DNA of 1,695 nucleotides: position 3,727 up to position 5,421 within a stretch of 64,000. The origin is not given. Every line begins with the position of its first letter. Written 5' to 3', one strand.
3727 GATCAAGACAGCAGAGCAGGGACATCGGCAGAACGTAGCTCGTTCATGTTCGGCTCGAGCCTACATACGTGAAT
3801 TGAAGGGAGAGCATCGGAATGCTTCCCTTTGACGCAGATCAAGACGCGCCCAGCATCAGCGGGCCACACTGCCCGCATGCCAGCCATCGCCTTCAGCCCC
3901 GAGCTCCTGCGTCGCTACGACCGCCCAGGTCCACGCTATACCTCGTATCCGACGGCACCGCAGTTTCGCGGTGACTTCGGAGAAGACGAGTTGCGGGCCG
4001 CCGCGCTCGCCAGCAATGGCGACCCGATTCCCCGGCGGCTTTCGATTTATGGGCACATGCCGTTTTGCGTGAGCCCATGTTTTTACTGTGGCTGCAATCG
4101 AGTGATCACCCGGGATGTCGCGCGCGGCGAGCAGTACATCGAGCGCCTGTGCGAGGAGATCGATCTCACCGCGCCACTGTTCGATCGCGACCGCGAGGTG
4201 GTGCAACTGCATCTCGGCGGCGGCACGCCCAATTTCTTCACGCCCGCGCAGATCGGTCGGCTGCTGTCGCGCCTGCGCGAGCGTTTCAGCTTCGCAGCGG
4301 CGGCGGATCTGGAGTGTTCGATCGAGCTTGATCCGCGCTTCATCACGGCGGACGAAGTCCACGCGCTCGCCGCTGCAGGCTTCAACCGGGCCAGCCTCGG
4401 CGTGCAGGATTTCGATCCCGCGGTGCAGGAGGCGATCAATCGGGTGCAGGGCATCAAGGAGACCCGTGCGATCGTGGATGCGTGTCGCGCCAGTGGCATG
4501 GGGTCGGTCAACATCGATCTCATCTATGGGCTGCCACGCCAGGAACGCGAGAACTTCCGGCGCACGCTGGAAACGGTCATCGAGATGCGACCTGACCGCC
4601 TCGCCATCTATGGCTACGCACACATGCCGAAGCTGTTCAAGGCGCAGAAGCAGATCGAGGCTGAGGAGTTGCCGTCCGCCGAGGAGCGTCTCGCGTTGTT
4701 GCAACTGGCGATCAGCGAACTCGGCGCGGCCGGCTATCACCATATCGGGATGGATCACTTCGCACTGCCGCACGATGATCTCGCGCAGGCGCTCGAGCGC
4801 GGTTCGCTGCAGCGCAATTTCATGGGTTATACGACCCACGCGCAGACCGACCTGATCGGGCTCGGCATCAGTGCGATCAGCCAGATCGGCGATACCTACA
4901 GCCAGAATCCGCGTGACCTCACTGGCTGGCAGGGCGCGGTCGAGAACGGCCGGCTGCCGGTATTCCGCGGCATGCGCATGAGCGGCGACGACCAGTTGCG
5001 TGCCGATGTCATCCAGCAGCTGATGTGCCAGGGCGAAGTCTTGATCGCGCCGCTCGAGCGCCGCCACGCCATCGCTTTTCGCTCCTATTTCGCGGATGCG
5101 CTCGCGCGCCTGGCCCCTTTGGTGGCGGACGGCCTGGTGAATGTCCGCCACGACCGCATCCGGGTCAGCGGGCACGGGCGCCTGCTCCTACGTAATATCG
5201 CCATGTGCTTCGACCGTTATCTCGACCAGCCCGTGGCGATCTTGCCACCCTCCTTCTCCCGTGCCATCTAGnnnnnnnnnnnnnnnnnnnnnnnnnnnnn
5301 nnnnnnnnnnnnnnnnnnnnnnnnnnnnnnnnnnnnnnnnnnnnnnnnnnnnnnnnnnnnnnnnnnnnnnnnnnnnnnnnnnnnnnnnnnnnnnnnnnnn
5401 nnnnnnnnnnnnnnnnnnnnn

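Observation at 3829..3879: Three FNR boxes centred exactly 41.5 bp upstream of an ATG suggest leaderless FNR-dependent mRNAs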

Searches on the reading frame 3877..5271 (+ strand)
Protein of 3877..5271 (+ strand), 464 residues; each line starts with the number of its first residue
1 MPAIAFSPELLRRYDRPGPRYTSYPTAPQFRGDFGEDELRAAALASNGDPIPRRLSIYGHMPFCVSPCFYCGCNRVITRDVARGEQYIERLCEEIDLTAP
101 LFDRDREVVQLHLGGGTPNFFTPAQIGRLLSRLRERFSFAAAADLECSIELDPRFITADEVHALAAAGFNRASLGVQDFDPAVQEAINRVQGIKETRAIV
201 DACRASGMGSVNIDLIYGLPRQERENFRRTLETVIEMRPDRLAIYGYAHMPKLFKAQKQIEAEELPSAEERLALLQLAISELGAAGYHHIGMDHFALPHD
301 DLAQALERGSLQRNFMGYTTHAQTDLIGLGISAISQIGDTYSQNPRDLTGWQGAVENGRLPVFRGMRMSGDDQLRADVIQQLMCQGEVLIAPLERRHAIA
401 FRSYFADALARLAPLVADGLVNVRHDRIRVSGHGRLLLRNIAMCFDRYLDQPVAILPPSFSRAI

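Call 9: search_protein_families(library=pfam, proteins=[window:3877-5271:+])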
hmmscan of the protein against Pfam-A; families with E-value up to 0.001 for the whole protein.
window:3877-5271:+ (464 aa): 2 families
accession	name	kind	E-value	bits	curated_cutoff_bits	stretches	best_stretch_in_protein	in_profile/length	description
PF04055.27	Radical_SAM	-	4e-20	73.1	29.5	1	60-232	3-164/166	Radical SAM superfamily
PF06969.22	HemN_C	-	1e-06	29.1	24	1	369-437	2-67/67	HemN C-terminal domain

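Call 12: find_encoding_contigs(protein=window:3877-5271:+, flank=3000, max_places=6)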
Protein window:3877-5271:+ (464 aa): no gene with exactly this product is on record in the collection.

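Call 14: find_homologous_proteins(query=window:3877-5271:+, max_evalue=1e-100)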
Query window:3877-5271:+ (464 aa): 7726 proteins with E <= 1e-100 among 8000 candidates; the best 120 are listed.
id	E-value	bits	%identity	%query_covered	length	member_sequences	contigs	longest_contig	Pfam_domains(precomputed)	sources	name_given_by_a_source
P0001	0.0e+0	1053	100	100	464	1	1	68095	PF04055.28,PF06969.23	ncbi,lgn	-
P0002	1.4e-267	906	86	100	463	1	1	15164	PF04055.28,PF06969.23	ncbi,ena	-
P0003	1.4e-238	810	77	100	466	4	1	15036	PF04055.28,PF06969.23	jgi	-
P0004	1.0e-222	758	71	99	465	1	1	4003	PF04055.28,PF06969.23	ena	-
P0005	1.2e-222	758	71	99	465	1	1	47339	PF04055.28,PF06969.23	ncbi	-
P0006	4.9e-222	756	71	99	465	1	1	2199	PF04055.28,PF06969.23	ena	-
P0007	1.1e-221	755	71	99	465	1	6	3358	PF04055.28,PF06969.23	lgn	-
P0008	1.5e-221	754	71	99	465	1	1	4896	PF04055.28,PF06969.23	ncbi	ncbi:MAG: oxygen-independent coproporphyrinogen III oxidase [Lysobacter sp.]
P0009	2.7e-221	753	71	99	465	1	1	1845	PF04055.28,PF06969.23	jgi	jgi:oxygen-independent coproporphyrinogen-3 oxidase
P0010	3.6e-221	753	71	99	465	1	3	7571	PF04055.28,PF06969.23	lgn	-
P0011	7.1e-221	752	71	100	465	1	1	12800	PF04055.28,PF06969.23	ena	-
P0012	1.4e-220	751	70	99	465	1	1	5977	PF04055.28,PF06969.23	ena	-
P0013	1.5e-220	751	71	100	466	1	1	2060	PF04055.28,PF06969.23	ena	-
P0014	3.0e-220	750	70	99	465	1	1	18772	PF04055.28,PF06969.23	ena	-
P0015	5.5e-220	749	70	100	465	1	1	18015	PF04055.28,PF06969.23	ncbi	-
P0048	5.2e-218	743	70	99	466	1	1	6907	PF04055.28,PF06969.23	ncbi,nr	ncbi:MAG TPA: oxygen-independent coproporphyrinogen III oxidase [Thermomonas sp.]|nr:oxygen-independ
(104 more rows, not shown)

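Call 15: find_encoding_contigs(protein=P0001, flank=2000, max_places=3)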
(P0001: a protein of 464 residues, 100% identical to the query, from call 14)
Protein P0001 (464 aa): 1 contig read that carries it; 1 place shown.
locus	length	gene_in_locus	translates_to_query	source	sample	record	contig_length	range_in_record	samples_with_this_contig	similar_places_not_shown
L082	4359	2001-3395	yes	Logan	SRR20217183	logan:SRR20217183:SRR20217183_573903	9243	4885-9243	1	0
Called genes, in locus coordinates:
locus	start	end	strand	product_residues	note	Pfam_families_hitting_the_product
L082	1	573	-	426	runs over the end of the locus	PF13356:Arm-DNA-bind_3, PF22022:Phage_int_M, PF00589:Phage_integrase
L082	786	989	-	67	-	-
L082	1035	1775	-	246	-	-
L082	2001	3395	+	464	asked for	PF04055:Radical_SAM, PF06969:HemN_C (weak)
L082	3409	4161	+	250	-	PF00027:cNMP_binding, PF13545:HTH_Crp_2, PF00325:Crp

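Call 16: find_encoding_contigs(protein=P0002, flank=10000, max_places=3)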
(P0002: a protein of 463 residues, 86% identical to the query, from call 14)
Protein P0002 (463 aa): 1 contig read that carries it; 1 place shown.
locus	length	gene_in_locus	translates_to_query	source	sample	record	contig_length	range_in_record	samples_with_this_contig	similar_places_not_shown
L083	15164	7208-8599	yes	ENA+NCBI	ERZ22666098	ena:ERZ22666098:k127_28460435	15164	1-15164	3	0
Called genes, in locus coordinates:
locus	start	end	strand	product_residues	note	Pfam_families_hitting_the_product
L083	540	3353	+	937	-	-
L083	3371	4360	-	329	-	PF13784:Fic_N, PF02661:Fic, PF13412:HTH_24 (weak)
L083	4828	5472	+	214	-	-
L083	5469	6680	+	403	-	PF13443:HTH_26 (weak), PF13560:HTH_31 (weak), PF01381:HTH_3, PF06114:Peptidase_M78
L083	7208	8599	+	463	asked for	PF04055:Radical_SAM, PF06969:HemN_C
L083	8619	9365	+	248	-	PF00027:cNMP_binding, PF13545:HTH_Crp_2, PF00325:Crp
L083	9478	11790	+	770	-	PF22085:NorB_cytochrome_c-like, PF00115:COX1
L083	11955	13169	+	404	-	PF05940:NnrS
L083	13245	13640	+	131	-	PF04247:SirB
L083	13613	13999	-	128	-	PF04304:DUF454, PF04306:DUF456 (faint)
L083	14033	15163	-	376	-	?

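Call 17: find_encoding_contigs(protein=P0003, flank=10000, max_places=3)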
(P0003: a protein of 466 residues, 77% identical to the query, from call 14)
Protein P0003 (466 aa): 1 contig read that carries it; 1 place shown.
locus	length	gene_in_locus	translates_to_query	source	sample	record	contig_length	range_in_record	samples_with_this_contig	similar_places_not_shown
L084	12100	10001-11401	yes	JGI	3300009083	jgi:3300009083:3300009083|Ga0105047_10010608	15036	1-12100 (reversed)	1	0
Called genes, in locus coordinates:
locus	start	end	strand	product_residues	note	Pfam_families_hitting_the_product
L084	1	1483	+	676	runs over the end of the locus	PF00724:Oxidored_FMN, PF00890:FAD_binding_2 (weak), PF01266:DAO (weak), PF03486:HI0933_like (weak), PF07992:Pyr_redox_2, PF12831:FAD_oxidored (weak), PF13450:NAD_binding_8, PF13738:Pyr_redox_3 (weak), +2 more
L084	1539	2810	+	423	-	-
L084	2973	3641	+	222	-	PF00440:TetR_N, PF21943:TetR_C_46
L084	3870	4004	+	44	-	-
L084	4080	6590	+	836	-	PF00069:Pkinase, PF03109:ABC1 (faint), PF07714:PK_Tyr_Ser-Thr, PF13424:TPR_12 (faint)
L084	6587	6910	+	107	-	PF08985:DP-EP (weak)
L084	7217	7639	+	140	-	PF14347:DUF4399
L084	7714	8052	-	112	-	-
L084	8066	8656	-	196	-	PF06029:AlkA_N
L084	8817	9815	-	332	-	-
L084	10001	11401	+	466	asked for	PF04055:Radical_SAM, PF06969:HemN_C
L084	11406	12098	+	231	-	?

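Call 18: find_related_loci(query=window:3877-5271:+, collection=metagenome_contigs, flank=2500)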
Query window:3877-5271:+ (464 aa) in metagenome_contigs; peptide patterns used: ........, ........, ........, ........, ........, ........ (x = any residue, [..] = any of these).
600 stretches matched a pattern (row limit reached: there are more); 581 encode a relative of the query (tblastn E <= 1e-3); the best 80 are kept; 80 distinct loci.
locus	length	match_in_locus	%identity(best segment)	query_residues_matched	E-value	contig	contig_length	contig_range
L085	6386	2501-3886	70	3-464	0e+0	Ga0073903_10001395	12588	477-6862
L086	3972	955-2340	70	3-464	0e+0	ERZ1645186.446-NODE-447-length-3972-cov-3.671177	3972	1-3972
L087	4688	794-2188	70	1-464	0e+0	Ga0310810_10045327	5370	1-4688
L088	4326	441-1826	69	3-464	0e+0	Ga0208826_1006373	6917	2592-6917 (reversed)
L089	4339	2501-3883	68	4-464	0e+0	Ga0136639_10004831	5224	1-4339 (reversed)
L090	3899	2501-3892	68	3-464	0e+0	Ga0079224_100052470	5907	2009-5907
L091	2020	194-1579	69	5-464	0e+0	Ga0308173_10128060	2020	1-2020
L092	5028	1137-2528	68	3-464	0e+0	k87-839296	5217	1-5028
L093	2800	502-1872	68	8-464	0e+0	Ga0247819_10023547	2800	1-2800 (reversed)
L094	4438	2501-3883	69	6-464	0e+0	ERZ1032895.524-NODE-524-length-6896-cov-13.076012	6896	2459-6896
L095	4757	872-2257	67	3-464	0e+0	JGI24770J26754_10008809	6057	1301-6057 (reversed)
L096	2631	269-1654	68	5-464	0e+0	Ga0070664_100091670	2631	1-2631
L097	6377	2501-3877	69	6-464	0e+0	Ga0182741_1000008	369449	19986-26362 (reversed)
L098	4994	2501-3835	69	9-453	0e+0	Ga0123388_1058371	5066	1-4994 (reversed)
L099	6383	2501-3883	67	5-464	0e+0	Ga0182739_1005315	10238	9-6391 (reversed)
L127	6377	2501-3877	62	5-464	0e+0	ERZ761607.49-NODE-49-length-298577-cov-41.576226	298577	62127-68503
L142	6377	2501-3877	60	4-464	0e+0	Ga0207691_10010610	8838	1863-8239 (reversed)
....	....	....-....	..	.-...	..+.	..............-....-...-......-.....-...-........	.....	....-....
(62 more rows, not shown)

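Call 34: search_dna_similar(query=window:3877-5271:+, collection=plasmids, mode=protein, max_rows=40, max_evalue=1e-60)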
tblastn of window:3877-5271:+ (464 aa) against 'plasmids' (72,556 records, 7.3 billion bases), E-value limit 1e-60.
Records with a match: 289; places in all: 356; records where one place covers at least 80% of the query: 288.
Best place of each record, by identity: 60-80% 1; <60% 288.
By first word of the organism name: Rhizobium 127; Sinorhizobium 60; Sphingobium 17; Mesorhizobium 13; Ensifer 9; Paracoccus 6; Shinella 5; Escherichia 4; Salmonella 3; Variovorax 2; and 35 more.
By predicted mobility (MOB-suite, as given by PLSDB): non-mobilizable 147; conjugative 134; mobilizable 8.
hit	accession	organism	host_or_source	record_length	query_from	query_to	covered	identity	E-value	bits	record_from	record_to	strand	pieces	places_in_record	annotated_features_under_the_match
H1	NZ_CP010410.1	Xanthomonas sacchari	cell culture,rice seeds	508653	3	464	100%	61.8%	2e-173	546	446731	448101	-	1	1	hemN: oxygen-independent coproporphyrinogen III oxidase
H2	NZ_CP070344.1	Variovorax sp. PDNC026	cell culture,Plastic debris in ...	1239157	1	448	97%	50.3%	2e-125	409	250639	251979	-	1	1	none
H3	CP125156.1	Klebsiella pneumoniae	-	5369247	10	464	98%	48.4%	6e-105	408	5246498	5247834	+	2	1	none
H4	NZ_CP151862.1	Citrobacter freundii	-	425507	4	464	99%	47.7%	9e-122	398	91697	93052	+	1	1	hemN: oxygen-independent coproporphyrinogen III oxidase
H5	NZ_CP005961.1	Pseudomonas mandelii JR-1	natural mineral water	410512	6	449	96%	49.3%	4e-139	448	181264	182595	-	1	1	hemN: oxygen-independent coproporphyrinogen III oxidase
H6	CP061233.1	Escherichia coli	Sheep,cell culture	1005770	4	464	99%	47.5%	1e-122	400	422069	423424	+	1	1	hemN: oxygen-independent coproporphyrinogen III oxidase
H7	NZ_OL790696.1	Escherichia coli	-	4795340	4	464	99%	47.5%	1e-122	400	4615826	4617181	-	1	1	none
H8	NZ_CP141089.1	Escherichia coli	Homo sapiens,Infected Human Urine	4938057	4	464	99%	47.5%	2e-122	400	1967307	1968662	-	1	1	none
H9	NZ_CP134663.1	Escherichia coli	Larus michahellis,bacteria,cloaca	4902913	4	464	99%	47.5%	2e-122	400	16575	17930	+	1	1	none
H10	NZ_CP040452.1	Halomonas sp. PA16-9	-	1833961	10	449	95%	49.5%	5e-125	407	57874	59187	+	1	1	none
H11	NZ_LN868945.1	Salmonella enterica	Homo sapiens,feces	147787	4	464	99%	47.1%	6e-121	395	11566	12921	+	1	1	hemN: oxygen-independent coproporphyrinogen III oxidase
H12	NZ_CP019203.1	Salmonella enterica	environmental,creek water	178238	4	464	99%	46.9%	2e-120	394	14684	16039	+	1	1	hemN: oxygen-independent coproporphyrinogen III oxidase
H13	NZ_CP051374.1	Salmonella enterica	bovine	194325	4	464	99%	46.9%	2e-120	394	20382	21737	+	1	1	hemN: oxygen-independent coproporphyrinogen III oxidase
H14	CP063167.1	Variovorax paradoxus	-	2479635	9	448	95%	48.9%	2e-121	397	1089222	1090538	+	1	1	hemN: oxygen-independent coproporphyrinogen III oxidase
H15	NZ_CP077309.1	Enterobacter hormaechei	-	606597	1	464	100%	46.1%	2e-119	391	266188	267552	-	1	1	hemN: oxygen-independent coproporphyrinogen III oxidase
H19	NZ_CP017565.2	Paraburkholderia sprentiae WSM5005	Lebeckia ambigua,root nodule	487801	9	452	96%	46.0%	4e-119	390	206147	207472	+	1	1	hemN: oxygen-independent coproporphyrinogen III oxidase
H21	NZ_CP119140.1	Neisseria gonorrhoeae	Homo sapiens,whole organism,blood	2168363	18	449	93%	46.3%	1e-123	403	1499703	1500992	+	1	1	none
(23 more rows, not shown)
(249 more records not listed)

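Call 35: get_annotated_region(hit=H1, flank=600)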
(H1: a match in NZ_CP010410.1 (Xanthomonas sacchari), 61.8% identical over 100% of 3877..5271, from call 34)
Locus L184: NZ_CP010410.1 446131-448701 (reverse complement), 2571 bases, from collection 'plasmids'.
description: Xanthomonas sacchari strain R1 plasmid unnamed, complete sequence
organism: Xanthomonas sacchari (NCBI taxid 56458)
taxonomy: Bacteria; Pseudomonadota; Gammaproteobacteria; Lysobacterales; Lysobacteraceae; Xanthomonas; Xanthomonas sacchari
host: -; source: cell culture,rice seeds; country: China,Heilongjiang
typing (MOB-suite, as given by PLSDB): non-mobilizable
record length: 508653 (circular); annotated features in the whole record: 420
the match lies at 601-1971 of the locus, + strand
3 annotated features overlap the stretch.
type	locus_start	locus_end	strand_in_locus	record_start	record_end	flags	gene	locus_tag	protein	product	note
CDS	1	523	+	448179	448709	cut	-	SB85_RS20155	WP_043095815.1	group III truncated hemoglobin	-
CDS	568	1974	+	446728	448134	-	hemN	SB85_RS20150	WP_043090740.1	oxygen-independent coproporphyrinogen III oxidase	GO:0006779 - porphyrin-containing compound biosynthetic process [Evidence IEA]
CDS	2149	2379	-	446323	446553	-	-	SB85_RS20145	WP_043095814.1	hypothetical protein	-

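Call 36: get_annotated_region(hit=H2, flank=600)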
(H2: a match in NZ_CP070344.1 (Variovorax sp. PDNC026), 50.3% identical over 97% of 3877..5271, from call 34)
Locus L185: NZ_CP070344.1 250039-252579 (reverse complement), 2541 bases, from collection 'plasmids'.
description: Variovorax sp. PDNC026 plasmid unnamed, complete sequence
organism: Variovorax sp. PDNC026 (NCBI taxid 2811425)
taxonomy: Bacteria; Pseudomonadota; Betaproteobacteria; Burkholderiales; Comamonadaceae; Variovorax; Variovorax sp. PDNC026
host: -; source: cell culture,Plastic debris in land/lake environment; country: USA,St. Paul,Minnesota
typing (MOB-suite, as given by PLSDB): non-mobilizable
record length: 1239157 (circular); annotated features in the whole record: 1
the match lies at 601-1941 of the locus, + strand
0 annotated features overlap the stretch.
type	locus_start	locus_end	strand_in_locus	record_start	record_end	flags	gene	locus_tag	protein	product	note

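Call 37: get_annotated_region(hit=H5, flank=600)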
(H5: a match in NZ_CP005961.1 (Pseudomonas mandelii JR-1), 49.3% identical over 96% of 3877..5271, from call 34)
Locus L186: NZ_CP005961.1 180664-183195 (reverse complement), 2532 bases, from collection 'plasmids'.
description: Pseudomonas mandelii JR-1 plasmid unnamed, complete sequence
organism: Pseudomonas mandelii JR-1 (NCBI taxid 1147786)
taxonomy: Bacteria; Pseudomonadota; Gammaproteobacteria; Pseudomonadales; Pseudomonadaceae; Pseudomonas; Pseudomonas mandelii; Pseudomonas mandelii JR-1
host: -; source: natural mineral water; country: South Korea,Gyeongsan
typing (MOB-suite, as given by PLSDB): non-mobilizable
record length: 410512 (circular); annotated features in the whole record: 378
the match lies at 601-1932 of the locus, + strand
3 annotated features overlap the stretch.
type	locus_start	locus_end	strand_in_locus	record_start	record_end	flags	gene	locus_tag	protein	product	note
CDS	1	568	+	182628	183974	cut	-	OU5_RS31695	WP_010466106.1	coproporphyrinogen III oxidase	-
CDS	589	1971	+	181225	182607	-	hemN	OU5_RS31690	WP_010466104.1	oxygen-independent coproporphyrinogen III oxidase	GO:0006779 - porphyrin-containing compound biosynthetic process [Evidence IEA]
CDS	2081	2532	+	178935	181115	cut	-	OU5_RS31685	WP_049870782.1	NosR/NirI family protein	-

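Call 38: get_annotated_region(hit=H10, flank=600)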
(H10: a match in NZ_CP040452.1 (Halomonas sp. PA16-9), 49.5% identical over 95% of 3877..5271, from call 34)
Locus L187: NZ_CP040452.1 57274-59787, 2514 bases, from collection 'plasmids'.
description: Halomonas sp. PA16-9 plasmid p_unnamed1, complete sequence
organism: Halomonas sp. PA16-9 (NCBI taxid 2576841)
taxonomy: Bacteria; Pseudomonadota; Gammaproteobacteria; Oceanospirillales; Halomonadaceae; Halomonas; Halomonas sp. PA16-9
host: -; source: -; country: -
typing (MOB-suite, as given by PLSDB): non-mobilizable
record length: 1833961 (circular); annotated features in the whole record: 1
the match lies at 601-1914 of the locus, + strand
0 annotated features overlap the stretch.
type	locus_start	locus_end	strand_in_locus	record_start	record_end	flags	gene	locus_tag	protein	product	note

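Call 39: get_annotated_region(hit=H14, flank=600)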
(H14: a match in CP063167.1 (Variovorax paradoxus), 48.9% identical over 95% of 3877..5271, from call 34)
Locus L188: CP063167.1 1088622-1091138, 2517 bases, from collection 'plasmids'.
description: Variovorax paradoxus strain VAI-C plasmid unnamed, complete sequence
organism: Variovorax paradoxus (NCBI taxid 34073)
taxonomy: Bacteria; Pseudomonadota; Betaproteobacteria; Burkholderiales; Comamonadaceae; Variovorax; Variovorax paradoxus
host: -; source: -; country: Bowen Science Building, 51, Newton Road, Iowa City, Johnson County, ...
typing (MOB-suite, as given by PLSDB): non-mobilizable
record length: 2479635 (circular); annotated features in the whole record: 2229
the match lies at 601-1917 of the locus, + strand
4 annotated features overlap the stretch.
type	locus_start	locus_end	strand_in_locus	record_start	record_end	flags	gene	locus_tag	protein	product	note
CDS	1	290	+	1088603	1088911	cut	-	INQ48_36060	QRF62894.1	FixH family protein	-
CDS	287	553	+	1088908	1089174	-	-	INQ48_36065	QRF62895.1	hypothetical protein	-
CDS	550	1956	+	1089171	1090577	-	hemN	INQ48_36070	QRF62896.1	oxygen-independent coproporphyrinogen III oxidase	-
CDS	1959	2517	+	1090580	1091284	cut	-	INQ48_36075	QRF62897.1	sulfite exporter TauE/SafE family protein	-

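Call 40: get_annotated_region(hit=H19, flank=600)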
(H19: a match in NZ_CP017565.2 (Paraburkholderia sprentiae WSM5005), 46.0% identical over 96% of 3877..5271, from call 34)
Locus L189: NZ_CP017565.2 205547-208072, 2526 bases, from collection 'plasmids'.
description: Paraburkholderia sprentiae WSM5005 plasmid pl2WSM5005, complete sequence
organism: Paraburkholderia sprentiae WSM5005 (NCBI taxid 754502)
taxonomy: Bacteria; Pseudomonadota; Betaproteobacteria; Burkholderiales; Burkholderiaceae; Paraburkholderia; Paraburkholderia sprentiae; Paraburkholderia sprentiae WSM5005
host: -; source: Lebeckia ambigua,root nodule; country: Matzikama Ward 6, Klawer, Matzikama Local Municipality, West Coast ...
typing (MOB-suite, as given by PLSDB): conjugative; relaxase MOBP; mating-pair formation MPF_T
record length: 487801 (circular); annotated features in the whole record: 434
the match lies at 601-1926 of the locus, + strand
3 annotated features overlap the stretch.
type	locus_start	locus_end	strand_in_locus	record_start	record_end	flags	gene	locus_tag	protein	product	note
CDS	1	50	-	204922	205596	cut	-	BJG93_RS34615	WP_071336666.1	OmpW family outer membrane protein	-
CDS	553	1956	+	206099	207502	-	hemN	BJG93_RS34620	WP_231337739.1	oxygen-independent coproporphyrinogen III oxidase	GO:0006779 - porphyrin-containing compound biosynthetic process [Evidence IEA]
CDS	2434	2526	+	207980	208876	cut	cyoA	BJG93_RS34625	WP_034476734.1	ubiquinol oxidase subunit II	GO:0015990 - electron transport coupled proton transport [Evidence IEA]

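Call 41: get_annotated_region(hit=H21, flank=600)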
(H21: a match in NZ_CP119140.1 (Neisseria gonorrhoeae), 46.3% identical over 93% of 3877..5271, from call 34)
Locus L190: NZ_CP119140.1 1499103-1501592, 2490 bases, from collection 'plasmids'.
description: Neisseria gonorrhoeae strain 2022NG-0076 plasmid p2022NG-0076_1, complete sequence
organism: Neisseria gonorrhoeae (NCBI taxid 485)
taxonomy: Bacteria; Pseudomonadota; Betaproteobacteria; Neisseriales; Neisseriaceae; Neisseria; Neisseria gonorrhoeae
host: -; source: Homo sapiens,whole organism,blood; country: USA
typing (MOB-suite, as given by PLSDB): non-mobilizable
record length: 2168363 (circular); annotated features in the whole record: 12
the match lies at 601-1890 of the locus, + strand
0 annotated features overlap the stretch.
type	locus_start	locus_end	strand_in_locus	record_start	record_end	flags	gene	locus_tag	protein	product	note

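Call 42: get_annotated_region(hit=H6, flank=600)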
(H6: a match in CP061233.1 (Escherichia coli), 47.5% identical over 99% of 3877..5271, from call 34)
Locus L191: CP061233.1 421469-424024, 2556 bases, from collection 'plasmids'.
description: Escherichia coli strain STEC639 plasmid pSTEC639_1, complete sequence
organism: Escherichia coli (NCBI taxid 562)
taxonomy: Bacteria; Pseudomonadota; Gammaproteobacteria; Enterobacterales; Enterobacteriaceae; Escherichia; Escherichia coli
host: -; source: Sheep,cell culture; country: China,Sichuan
typing (MOB-suite, as given by PLSDB): non-mobilizable
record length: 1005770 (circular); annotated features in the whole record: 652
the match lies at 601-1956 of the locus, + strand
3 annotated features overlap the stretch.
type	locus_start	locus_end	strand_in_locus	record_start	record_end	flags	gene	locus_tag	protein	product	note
CDS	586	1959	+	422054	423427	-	hemN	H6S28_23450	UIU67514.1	oxygen-independent coproporphyrinogen III oxidase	-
CDS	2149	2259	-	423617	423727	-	yshB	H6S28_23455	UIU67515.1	YshB family small membrane protein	-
CDS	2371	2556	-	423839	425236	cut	glnG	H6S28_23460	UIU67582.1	nitrogen regulation protein NR(I)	-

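Call 74: find_encoding_contigs(protein=P0048, flank=800, max_places=2)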
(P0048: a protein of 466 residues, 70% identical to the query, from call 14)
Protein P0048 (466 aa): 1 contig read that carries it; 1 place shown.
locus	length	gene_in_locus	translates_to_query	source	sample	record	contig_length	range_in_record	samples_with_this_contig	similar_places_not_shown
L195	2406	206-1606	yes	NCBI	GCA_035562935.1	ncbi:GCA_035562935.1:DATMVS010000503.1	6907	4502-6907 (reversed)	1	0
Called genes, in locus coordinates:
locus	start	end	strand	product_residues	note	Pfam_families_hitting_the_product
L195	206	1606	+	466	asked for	PF04055:Radical_SAM, PF06969:HemN_C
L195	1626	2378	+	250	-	PF00027:cNMP_binding, PF13545:HTH_Crp_2, PF00325:Crp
